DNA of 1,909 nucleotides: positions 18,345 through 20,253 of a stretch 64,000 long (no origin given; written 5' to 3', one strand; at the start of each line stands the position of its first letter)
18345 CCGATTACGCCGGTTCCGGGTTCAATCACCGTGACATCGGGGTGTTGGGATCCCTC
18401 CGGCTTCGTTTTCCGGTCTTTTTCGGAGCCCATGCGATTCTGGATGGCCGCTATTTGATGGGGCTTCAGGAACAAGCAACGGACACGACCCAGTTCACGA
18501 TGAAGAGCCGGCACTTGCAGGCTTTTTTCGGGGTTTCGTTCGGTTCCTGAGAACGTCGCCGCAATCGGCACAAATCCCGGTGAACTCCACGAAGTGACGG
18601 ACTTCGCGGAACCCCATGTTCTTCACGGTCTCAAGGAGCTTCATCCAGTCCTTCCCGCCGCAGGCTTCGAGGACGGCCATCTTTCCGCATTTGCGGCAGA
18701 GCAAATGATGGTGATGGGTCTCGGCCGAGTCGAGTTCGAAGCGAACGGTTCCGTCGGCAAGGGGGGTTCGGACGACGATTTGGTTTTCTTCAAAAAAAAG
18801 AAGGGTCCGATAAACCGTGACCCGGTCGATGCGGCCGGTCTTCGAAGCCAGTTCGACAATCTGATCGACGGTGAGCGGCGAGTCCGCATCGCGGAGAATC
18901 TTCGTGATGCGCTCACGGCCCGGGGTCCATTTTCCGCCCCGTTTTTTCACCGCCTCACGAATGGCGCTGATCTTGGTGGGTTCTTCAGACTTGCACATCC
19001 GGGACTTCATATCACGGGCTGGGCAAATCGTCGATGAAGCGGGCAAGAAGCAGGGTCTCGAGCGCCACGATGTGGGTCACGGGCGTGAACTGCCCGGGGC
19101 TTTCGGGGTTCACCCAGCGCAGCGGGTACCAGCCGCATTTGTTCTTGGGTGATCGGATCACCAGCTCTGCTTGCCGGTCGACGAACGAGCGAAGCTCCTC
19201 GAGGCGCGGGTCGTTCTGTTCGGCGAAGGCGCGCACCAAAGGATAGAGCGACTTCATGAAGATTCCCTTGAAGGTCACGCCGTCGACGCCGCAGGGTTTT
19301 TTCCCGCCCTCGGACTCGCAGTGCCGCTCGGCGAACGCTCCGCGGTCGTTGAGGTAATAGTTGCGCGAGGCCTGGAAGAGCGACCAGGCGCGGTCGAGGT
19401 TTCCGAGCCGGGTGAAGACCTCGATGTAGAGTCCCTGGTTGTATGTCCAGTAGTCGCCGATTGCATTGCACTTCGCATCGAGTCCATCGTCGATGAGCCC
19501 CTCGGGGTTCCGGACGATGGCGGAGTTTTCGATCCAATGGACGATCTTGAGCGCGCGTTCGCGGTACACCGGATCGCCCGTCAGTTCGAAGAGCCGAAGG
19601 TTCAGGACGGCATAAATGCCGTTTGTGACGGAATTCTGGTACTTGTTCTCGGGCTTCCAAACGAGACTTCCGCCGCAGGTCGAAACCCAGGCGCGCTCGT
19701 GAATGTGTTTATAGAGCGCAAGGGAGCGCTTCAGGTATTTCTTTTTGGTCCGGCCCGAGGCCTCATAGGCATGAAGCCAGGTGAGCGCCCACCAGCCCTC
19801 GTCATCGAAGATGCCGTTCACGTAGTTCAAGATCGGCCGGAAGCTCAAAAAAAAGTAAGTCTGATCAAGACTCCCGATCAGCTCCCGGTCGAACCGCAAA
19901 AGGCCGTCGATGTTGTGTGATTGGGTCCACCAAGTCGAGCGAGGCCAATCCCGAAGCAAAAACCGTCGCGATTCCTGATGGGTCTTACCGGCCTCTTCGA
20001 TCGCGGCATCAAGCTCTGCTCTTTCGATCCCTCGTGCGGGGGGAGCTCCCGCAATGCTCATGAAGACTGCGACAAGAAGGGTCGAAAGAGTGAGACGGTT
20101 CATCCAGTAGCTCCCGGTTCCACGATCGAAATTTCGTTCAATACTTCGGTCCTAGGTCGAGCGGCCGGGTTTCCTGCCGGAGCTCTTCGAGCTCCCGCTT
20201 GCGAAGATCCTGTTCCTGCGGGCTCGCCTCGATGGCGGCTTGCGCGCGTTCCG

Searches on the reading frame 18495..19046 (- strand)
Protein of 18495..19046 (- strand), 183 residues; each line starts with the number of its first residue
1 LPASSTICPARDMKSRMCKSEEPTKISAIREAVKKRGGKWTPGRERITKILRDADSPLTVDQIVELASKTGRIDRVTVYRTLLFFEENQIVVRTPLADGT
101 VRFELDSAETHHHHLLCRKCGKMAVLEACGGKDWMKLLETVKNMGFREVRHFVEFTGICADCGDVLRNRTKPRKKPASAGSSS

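Call 4: search_protein_families(library=pfam, proteins=[window:18495-19046:-], max_evalue=1)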
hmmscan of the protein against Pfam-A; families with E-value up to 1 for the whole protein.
window:18495-19046:- (183 aa): 6 families
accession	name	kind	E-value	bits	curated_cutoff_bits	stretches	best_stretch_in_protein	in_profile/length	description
PF01475.25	FUR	-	5.4e-20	72.2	23.1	1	36-155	2-120/121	Ferric uptake regulator family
PF21476.4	PF0610-like_N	-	0.1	13.3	33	1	44-65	3-22/50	PF0610-like, N-terminal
PF23477.1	zf_Tbcl_2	-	0.14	12.4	27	0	155-164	4-13/37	Probable treble clef zinc finger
PF23159.1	WH_Rok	-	0.22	12.1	27.6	0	44-69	2-27/58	Repressor Rok winged helix domain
PF11387.14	DUF2795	-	0.22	11.8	25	1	44-76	3-35/54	Protein of unknown function (DUF2795)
PF02150.21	Zn_ribbon_RPB9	-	0.65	10.4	25.2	0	159-171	4-16/36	RNA polymerases M/15 Kd subunit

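Call 23: search_protein_families(library=ncbifam, proteins=[window:18495-19046:-], max_evalue=1)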
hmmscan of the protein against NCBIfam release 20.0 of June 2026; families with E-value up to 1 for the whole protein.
window:18495-19046:- (183 aa): 11 families
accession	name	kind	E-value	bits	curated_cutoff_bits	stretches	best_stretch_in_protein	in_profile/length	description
NF051892.1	TransRegFurBacil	equivalog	6.9e-21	74.9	220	1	25-164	4-145/149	ferric iron uptake transcriptional regulator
NF051891.1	TransRegFurHelico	equivalog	1.2e-11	44.7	200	1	27-162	12-145/148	ferric iron uptake transcriptional regulator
NF052545.1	TransRegPerRClab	equivalog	2.3e-11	43.8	180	1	29-163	4-135/138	transcriptional regulator PerR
NF006999.0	PRK09462.1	equivalog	3.2e-11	43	146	1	31-159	6-133/148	ferric iron uptake transcriptional regulator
NF008646.0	PRK11639.1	equivalog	3.6e-09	36.6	167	1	30-166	14-150/171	zinc uptake transcriptional repressor Zur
NF047406.1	TransRegPerRTherm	equivalog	2e-07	31.3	200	1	67-165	34-128/130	manganese-dependent transcriptional regulator PerR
NF047462.1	FUR_perox_PerRA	exception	2.5e-05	24.8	200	1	33-125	12-103/142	peroxide-responsive transcriptional repressor PerRA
NF045678.1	TransRegIrrA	equivalog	0.0016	18.3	150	1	28-123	8-103/138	iron response transcriptional regulator IrrA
NF033497.1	rubre_like_arch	subfamily_domain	0.0077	15.9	32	1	157-173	17-33/34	rubrerythrin-like domain-containing protein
NF045677.1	FeRespRegIrr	equivalog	0.02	15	170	1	43-119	12-90/127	Fur family transcriptional regulator Irr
NF003214.0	PRK04179.1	equivalog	0.14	12.1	71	1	110-124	13-27/62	50S ribosomal protein L37e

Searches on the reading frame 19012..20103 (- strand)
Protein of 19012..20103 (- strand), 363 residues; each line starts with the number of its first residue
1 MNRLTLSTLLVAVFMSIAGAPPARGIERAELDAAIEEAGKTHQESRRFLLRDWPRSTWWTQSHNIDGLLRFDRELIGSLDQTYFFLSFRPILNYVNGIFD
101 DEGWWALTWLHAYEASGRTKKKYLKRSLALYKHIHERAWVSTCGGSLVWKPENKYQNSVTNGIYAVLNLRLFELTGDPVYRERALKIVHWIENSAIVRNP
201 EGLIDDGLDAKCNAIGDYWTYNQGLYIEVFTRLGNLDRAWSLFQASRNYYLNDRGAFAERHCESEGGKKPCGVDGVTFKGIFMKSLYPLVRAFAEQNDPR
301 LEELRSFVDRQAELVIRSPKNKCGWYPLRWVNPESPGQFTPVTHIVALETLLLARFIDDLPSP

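Call 4: search_protein_families(library=pfam, proteins=[window:19012-20103:-], max_evalue=1)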
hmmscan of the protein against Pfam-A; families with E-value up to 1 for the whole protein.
window:19012-20103:- (363 aa): 1 family
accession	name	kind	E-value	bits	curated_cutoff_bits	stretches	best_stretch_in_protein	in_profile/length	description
PF03663.20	Glyco_hydro_76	-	1e-33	117.8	25.9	1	99-332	86-337/366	Glycosyl hydrolase family 76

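Call 23: search_protein_families(library=ncbifam, proteins=[window:19012-20103:-], max_evalue=1)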
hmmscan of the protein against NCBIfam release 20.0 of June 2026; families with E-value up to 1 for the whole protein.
window:19012-20103:- (363 aa): 0 families

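Call 33: list_cluster_members(proteins=[P0002, P0001, P0006, P0009, P0010, P0008, P0012, P0013, window:19012-20103:-])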
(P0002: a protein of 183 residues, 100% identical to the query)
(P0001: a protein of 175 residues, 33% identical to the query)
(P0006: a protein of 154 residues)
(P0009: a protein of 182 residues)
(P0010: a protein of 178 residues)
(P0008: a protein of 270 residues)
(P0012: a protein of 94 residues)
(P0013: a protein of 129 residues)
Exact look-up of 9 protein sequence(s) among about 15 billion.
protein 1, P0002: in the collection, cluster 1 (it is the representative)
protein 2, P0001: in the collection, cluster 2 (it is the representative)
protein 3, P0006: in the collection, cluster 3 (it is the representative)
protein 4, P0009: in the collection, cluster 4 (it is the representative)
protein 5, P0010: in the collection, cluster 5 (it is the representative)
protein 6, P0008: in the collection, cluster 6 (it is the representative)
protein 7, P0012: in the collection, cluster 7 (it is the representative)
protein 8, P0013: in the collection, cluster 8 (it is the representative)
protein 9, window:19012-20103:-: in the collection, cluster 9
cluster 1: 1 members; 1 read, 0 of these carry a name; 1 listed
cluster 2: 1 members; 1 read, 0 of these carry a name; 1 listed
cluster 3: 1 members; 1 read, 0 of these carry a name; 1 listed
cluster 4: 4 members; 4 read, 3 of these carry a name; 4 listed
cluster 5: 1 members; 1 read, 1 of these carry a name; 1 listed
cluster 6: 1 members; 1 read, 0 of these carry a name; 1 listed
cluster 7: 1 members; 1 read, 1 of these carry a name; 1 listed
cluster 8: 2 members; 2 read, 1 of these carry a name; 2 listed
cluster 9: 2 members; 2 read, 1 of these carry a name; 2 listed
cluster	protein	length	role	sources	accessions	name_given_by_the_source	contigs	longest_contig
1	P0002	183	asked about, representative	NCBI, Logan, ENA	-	-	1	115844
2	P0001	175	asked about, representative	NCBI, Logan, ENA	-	-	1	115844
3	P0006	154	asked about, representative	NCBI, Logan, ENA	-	-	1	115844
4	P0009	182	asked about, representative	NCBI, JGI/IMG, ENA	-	hypothetical protein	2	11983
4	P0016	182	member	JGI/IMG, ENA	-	hypothetical protein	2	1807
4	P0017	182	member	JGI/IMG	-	hypothetical protein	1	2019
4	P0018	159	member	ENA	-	-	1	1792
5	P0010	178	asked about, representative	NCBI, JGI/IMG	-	hypothetical protein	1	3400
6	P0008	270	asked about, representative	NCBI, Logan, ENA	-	-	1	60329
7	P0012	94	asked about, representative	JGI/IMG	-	protein-arginine kinase activator protein McsA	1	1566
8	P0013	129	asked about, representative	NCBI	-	-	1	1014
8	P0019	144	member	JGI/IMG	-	hypothetical protein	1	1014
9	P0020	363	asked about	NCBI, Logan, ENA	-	-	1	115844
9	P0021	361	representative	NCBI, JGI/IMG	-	predicted alpha-1,6-mannanase (GH76 family)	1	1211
